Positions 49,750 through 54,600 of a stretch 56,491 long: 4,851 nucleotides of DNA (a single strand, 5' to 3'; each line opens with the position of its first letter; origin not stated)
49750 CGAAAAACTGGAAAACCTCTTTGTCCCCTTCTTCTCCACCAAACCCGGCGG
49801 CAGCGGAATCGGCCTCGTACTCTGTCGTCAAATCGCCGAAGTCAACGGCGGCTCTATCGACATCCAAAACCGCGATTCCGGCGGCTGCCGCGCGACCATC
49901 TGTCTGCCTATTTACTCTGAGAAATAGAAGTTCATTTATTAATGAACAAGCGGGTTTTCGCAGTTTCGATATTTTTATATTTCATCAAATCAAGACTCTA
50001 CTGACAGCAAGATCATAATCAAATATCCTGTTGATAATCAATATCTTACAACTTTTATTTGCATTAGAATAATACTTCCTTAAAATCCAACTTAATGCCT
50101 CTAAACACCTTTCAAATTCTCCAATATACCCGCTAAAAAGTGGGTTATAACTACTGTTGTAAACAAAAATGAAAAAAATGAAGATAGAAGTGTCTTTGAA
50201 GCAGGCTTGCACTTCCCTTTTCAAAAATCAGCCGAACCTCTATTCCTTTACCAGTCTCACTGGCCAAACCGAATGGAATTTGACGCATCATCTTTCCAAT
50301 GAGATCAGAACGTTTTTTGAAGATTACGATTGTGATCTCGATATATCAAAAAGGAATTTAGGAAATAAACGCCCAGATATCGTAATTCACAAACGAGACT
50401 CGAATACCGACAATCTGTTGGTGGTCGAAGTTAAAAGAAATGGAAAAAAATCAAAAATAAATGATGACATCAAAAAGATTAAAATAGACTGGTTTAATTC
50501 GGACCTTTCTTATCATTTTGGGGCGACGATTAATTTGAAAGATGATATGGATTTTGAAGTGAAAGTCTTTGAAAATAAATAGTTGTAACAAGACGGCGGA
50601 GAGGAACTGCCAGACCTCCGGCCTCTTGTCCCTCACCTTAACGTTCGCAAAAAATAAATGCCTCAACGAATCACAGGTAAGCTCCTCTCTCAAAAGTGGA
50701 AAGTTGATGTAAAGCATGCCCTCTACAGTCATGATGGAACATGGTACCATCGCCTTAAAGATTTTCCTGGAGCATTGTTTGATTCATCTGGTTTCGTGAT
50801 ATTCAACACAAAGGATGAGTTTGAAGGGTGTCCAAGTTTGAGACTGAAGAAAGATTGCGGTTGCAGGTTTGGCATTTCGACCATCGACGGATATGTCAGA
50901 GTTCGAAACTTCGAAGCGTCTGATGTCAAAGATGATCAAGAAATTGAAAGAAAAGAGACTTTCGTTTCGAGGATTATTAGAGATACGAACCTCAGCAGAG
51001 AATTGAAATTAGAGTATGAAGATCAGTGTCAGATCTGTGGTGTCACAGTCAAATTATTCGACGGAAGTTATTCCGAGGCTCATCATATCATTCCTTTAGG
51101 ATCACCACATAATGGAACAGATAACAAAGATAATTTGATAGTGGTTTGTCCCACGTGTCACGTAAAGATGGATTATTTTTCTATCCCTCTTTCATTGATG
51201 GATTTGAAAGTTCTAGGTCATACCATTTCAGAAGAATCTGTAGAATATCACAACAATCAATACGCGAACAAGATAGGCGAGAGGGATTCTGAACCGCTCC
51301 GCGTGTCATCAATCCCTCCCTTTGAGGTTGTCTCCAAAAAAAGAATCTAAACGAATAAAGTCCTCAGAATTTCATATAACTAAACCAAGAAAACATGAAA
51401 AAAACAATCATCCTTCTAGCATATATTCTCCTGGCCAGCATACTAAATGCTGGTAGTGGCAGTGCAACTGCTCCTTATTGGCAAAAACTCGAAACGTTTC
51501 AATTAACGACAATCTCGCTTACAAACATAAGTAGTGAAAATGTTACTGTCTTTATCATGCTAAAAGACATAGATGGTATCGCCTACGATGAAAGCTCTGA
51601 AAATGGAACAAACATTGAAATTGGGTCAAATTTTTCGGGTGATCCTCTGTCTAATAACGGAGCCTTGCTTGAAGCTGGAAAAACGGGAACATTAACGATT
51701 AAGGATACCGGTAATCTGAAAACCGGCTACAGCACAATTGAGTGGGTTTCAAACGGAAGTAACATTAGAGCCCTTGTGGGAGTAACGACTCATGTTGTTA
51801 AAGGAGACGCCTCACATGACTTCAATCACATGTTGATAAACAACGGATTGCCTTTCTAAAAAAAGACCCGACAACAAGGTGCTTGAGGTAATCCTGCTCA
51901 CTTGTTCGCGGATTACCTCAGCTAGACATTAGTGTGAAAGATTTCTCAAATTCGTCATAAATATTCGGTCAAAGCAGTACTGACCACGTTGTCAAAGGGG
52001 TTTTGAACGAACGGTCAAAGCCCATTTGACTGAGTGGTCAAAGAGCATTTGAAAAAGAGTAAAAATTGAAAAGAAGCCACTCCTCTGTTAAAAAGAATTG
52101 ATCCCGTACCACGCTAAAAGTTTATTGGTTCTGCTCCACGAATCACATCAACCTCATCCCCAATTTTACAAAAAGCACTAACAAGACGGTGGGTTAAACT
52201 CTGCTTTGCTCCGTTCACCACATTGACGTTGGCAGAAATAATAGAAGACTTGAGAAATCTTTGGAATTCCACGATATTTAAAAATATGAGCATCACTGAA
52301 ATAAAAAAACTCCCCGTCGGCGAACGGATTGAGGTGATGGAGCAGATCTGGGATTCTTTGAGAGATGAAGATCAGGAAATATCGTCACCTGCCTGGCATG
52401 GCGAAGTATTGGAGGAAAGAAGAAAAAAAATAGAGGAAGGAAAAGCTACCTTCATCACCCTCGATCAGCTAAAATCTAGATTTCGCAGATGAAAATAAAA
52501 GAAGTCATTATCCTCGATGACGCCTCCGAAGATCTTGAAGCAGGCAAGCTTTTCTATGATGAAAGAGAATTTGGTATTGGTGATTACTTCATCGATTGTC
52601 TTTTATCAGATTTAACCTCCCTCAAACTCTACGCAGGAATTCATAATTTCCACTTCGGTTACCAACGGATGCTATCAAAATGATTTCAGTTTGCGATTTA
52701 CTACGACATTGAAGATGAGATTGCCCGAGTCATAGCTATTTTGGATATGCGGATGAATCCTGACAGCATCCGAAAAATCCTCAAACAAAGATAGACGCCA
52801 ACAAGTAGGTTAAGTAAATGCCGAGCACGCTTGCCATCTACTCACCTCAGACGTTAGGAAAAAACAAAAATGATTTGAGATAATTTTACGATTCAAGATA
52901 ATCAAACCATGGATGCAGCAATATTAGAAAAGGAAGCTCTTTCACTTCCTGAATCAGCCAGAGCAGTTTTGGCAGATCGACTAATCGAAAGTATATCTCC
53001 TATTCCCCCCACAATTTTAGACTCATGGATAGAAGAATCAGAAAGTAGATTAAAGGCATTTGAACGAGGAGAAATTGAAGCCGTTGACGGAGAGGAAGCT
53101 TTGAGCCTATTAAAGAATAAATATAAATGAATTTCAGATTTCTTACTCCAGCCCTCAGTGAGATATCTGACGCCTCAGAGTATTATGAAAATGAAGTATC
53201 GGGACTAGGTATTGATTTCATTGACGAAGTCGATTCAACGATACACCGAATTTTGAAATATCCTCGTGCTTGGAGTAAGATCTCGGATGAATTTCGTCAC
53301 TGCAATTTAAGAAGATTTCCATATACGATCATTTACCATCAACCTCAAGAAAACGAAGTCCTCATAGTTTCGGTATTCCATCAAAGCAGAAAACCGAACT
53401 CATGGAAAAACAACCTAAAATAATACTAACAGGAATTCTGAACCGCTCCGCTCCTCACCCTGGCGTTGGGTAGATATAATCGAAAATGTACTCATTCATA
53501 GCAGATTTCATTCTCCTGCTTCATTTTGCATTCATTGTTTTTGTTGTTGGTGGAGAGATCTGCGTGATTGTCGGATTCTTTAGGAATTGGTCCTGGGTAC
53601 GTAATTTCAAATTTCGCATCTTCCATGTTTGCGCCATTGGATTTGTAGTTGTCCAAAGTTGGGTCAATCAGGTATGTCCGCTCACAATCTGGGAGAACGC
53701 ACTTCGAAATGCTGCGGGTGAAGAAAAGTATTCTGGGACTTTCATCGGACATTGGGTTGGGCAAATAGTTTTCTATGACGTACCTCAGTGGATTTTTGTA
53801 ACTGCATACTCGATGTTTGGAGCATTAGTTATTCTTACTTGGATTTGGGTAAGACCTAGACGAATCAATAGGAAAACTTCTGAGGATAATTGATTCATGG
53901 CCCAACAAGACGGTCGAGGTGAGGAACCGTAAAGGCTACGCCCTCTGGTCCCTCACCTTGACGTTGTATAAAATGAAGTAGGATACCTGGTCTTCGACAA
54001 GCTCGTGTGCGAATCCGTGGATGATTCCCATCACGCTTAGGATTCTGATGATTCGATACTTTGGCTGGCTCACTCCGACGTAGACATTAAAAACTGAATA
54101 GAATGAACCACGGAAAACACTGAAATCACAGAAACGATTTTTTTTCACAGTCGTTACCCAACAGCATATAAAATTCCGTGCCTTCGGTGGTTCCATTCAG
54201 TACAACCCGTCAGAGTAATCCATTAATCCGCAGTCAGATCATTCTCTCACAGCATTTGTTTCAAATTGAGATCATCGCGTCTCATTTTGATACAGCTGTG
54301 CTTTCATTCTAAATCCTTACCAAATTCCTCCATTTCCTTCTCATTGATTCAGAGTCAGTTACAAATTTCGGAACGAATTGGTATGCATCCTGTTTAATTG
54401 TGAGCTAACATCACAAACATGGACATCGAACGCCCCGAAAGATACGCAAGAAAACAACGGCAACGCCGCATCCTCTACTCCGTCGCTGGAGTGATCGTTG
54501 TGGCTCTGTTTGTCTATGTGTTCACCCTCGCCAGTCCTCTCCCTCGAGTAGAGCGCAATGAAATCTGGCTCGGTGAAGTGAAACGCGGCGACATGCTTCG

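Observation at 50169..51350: First two cassettes encode stand-alone nucleases (PD-(D/E)xK and HNH with an unknown N-domain), candidate anti-phage cassettes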

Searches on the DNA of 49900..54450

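Call 99: search_rna_families(source=window, start=49900, end=54450, threshold=evalue, max_evalue=1)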
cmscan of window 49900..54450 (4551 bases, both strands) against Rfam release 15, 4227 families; matches with E-value up to 1: 0.
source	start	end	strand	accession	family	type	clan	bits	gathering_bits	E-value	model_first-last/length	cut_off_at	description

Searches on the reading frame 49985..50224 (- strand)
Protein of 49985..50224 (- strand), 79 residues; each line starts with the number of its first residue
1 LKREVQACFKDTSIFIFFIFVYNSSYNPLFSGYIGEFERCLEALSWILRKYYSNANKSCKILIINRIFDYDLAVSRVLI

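Call 62: search_protein_families(library=pfam, proteins=[window:49985-50224:-], max_evalue=10)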
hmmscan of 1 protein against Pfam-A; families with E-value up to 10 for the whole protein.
window:49985-50224:- (79 aa): 3 families
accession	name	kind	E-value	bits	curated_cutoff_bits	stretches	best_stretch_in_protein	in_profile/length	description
PF14865.12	Macin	-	0.11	13.5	27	1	35-62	4-31/60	Macin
PF24104.1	At5g52880_ARM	-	0.14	13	27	1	37-65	19-47/100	F-box protein At5g52880 ARM repeat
PF07163.17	Pex26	-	0.17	11.6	28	1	35-62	94-121/302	Pex26 protein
